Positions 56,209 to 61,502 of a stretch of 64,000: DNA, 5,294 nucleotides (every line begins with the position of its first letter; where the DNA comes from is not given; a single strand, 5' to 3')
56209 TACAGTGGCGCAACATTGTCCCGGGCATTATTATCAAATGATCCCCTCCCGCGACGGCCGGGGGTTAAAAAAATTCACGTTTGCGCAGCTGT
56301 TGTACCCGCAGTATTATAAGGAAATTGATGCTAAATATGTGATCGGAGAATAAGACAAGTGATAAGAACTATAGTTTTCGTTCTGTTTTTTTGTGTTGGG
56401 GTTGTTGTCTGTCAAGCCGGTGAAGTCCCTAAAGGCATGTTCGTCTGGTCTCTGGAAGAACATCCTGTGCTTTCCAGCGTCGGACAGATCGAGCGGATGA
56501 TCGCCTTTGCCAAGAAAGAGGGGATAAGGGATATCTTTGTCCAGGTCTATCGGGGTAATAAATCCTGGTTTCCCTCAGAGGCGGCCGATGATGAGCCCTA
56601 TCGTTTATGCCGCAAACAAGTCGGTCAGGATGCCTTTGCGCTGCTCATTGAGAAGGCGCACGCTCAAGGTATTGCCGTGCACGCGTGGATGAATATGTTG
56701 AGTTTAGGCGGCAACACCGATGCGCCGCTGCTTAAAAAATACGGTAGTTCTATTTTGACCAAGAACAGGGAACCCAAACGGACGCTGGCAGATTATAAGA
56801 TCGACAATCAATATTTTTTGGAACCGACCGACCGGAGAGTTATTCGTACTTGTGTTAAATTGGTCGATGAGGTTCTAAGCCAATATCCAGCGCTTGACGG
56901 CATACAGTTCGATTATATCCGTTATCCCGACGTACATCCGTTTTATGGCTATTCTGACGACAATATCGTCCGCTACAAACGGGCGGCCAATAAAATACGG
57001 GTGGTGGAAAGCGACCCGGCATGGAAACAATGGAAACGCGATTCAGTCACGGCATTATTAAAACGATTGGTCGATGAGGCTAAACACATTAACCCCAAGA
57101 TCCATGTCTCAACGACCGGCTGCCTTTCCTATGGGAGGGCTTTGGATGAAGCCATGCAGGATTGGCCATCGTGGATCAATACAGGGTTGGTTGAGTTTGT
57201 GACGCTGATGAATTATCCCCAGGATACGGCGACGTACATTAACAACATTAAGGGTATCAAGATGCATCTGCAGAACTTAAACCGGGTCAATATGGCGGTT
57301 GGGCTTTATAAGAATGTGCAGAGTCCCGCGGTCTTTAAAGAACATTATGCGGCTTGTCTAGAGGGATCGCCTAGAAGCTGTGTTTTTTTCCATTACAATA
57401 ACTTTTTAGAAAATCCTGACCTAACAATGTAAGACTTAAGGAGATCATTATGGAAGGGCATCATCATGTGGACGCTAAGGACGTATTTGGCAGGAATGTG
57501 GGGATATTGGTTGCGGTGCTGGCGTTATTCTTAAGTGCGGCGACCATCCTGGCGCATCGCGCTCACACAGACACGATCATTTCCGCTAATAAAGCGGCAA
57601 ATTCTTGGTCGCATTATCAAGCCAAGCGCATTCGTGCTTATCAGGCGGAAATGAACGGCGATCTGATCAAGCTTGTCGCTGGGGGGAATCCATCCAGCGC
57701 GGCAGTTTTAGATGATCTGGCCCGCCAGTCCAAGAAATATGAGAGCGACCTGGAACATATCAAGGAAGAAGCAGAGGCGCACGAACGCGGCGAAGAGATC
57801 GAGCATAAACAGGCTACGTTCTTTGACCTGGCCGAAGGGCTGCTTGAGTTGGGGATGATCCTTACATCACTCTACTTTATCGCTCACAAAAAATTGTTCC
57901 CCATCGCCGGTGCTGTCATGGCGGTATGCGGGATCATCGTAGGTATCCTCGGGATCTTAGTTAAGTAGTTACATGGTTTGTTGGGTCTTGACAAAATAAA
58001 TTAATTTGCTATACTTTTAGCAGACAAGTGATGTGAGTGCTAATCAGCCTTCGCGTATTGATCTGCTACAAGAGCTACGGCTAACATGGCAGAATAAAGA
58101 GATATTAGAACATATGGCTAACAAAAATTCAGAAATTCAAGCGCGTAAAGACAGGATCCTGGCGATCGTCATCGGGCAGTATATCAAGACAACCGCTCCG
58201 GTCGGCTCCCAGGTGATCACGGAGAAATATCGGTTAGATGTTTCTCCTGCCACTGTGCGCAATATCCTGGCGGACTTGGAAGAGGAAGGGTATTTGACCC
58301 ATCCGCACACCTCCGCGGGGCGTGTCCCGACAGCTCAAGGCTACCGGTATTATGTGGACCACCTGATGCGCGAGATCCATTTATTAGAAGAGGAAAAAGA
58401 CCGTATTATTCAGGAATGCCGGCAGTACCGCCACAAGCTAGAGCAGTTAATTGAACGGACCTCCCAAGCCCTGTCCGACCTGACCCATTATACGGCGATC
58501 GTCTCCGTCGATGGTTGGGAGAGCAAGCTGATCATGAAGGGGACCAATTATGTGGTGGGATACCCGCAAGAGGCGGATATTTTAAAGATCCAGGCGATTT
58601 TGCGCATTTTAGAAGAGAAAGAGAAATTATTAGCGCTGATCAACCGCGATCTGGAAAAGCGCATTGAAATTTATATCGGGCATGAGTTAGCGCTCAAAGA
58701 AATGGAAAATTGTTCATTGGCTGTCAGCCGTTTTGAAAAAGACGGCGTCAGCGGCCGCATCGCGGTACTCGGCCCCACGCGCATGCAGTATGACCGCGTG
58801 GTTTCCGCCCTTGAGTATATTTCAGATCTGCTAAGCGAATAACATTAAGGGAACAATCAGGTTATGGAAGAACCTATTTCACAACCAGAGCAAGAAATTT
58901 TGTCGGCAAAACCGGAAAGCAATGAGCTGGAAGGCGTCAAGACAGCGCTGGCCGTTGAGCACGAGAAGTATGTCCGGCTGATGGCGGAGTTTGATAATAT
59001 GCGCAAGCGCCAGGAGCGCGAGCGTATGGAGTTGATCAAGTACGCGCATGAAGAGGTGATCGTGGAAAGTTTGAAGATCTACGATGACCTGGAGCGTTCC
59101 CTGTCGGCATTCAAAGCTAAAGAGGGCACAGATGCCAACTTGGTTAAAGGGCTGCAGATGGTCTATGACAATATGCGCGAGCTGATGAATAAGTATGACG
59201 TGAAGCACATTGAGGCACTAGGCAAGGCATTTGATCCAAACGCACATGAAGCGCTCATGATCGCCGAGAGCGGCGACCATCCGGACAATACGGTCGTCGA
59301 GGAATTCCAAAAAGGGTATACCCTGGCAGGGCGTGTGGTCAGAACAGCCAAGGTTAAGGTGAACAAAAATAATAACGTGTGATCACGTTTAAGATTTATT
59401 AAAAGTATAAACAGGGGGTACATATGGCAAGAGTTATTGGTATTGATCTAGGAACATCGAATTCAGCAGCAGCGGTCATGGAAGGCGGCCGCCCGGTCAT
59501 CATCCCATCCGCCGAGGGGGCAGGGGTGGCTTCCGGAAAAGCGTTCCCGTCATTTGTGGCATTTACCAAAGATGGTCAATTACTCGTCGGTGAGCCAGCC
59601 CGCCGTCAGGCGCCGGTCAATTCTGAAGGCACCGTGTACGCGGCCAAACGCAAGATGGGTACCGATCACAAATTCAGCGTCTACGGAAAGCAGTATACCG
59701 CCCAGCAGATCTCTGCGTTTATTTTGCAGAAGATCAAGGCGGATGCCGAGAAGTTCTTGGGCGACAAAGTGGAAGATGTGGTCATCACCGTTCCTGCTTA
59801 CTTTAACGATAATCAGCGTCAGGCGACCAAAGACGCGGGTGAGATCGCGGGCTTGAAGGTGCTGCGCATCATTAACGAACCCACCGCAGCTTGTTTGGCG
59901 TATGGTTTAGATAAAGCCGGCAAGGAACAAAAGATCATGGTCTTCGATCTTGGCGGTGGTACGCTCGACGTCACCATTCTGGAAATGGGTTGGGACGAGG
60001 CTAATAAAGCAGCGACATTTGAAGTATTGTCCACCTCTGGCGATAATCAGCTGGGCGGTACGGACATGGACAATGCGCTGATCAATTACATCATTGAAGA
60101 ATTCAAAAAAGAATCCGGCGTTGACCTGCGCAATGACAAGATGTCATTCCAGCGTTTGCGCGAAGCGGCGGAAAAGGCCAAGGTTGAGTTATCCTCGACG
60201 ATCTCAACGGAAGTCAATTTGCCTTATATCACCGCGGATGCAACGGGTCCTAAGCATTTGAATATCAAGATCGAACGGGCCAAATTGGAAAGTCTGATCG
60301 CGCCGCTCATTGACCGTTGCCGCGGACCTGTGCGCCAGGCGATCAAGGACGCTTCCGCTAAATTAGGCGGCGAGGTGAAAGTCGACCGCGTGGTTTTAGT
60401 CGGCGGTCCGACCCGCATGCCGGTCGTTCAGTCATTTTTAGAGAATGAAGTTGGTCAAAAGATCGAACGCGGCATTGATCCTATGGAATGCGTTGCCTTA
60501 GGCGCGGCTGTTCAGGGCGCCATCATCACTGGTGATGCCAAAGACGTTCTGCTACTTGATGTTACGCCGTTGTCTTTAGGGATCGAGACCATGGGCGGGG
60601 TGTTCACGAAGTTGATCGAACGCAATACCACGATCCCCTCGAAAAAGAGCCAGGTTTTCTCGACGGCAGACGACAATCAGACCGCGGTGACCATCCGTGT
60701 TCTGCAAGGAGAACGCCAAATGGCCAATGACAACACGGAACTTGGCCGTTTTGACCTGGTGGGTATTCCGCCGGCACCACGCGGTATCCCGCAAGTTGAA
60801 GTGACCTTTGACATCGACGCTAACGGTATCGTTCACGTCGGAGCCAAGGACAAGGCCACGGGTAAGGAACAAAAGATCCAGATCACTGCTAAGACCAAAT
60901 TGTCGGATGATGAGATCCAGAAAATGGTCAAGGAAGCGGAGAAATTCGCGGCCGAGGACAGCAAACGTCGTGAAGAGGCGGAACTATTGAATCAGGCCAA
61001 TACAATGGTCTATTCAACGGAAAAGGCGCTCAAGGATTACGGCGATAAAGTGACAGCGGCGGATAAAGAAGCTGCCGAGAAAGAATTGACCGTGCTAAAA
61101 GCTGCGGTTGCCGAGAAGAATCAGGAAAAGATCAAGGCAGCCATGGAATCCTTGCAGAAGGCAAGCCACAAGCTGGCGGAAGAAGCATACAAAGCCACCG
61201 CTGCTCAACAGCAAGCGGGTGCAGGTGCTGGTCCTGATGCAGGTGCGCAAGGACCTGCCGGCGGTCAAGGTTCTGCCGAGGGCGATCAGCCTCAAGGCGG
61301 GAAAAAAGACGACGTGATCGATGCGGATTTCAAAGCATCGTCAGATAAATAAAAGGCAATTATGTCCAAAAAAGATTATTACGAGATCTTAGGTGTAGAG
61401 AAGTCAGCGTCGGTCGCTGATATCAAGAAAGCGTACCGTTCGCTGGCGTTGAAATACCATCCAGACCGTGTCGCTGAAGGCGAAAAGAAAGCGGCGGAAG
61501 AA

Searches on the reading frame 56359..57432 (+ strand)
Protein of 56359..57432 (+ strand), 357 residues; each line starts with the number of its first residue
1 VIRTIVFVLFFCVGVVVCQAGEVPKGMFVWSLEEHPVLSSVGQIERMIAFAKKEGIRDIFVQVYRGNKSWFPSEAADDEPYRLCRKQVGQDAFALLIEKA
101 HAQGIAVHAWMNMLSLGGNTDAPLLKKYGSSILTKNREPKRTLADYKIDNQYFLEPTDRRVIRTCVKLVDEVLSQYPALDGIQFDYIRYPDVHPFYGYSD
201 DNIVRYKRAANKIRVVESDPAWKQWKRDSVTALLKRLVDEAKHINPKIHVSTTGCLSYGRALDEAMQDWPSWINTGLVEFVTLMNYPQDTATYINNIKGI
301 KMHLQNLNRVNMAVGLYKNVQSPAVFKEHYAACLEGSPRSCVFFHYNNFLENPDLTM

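Call 59: search_protein_families(library=pfam, proteins=[window:56359-57432:+], max_evalue=1e-8)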
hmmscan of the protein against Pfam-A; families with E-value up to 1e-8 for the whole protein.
window:56359-57432:+ (357 aa): 1 family
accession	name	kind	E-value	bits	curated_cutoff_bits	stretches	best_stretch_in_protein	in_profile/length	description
PF02638.21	GHL10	-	2.1e-32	112.9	27.9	1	43-320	20-294/311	Glycosyl hydrolase-like 10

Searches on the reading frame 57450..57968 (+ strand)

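Call 59: search_protein_families(library=pfam, proteins=[window:57450-57968:+], max_evalue=1e-8)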
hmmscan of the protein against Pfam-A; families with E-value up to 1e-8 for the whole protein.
window:57450-57968:+ (172 aa): 1 family
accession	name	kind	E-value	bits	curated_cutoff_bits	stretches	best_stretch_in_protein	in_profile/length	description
PF14235.11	DUF4337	-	5e-29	102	27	1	16-168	3-160/161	Domain of unknown function (DUF4337)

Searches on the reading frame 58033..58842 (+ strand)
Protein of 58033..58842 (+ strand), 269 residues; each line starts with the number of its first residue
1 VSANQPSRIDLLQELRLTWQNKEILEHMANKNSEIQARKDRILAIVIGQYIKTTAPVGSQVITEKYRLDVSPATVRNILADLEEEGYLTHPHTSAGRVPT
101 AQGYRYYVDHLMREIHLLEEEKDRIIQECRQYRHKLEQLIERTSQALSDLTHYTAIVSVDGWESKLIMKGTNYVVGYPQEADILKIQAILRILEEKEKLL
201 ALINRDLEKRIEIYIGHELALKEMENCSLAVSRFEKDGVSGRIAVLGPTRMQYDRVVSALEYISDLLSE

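Call 59: search_protein_families(library=pfam, proteins=[window:58033-58842:+], max_evalue=1e-8)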
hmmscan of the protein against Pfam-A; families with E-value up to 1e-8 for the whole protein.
window:58033-58842:+ (269 aa): 1 family
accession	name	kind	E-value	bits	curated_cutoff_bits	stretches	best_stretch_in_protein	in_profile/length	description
PF01628.27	HrcA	-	4.6e-28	99.1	22.2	1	163-257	124-215/215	HrcA protein C terminal domain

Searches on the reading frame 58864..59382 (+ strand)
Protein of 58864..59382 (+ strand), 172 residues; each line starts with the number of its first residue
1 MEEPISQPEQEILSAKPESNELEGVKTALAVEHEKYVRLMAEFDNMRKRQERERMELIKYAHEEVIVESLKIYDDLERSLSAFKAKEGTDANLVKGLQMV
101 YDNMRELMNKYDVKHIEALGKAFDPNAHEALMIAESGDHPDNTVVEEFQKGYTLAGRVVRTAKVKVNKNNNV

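Call 59: search_protein_families(library=pfam, proteins=[window:58864-59382:+], max_evalue=1e-8)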
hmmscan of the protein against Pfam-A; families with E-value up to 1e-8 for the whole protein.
window:58864-59382:+ (172 aa): 1 family
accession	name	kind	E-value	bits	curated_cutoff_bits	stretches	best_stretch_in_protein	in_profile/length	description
PF01025.24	GrpE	-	5e-43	147.1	25.8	1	19-168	17-165/165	GrpE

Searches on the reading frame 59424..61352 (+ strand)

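Call 59: search_protein_families(library=pfam, proteins=[window:59424-61352:+], max_evalue=1e-8)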
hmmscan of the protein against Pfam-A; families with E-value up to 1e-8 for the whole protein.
window:59424-61352:+ (642 aa): 2 families
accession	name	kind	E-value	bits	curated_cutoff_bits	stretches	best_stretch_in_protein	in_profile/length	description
PF00012.26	HSP70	-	2.9e-220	733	20.6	2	85-589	102-598/599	Hsp70 protein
PF06723.19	MreB_Mbl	-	3.2e-18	66.1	27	1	86-362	68-316/327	MreB/Mbl protein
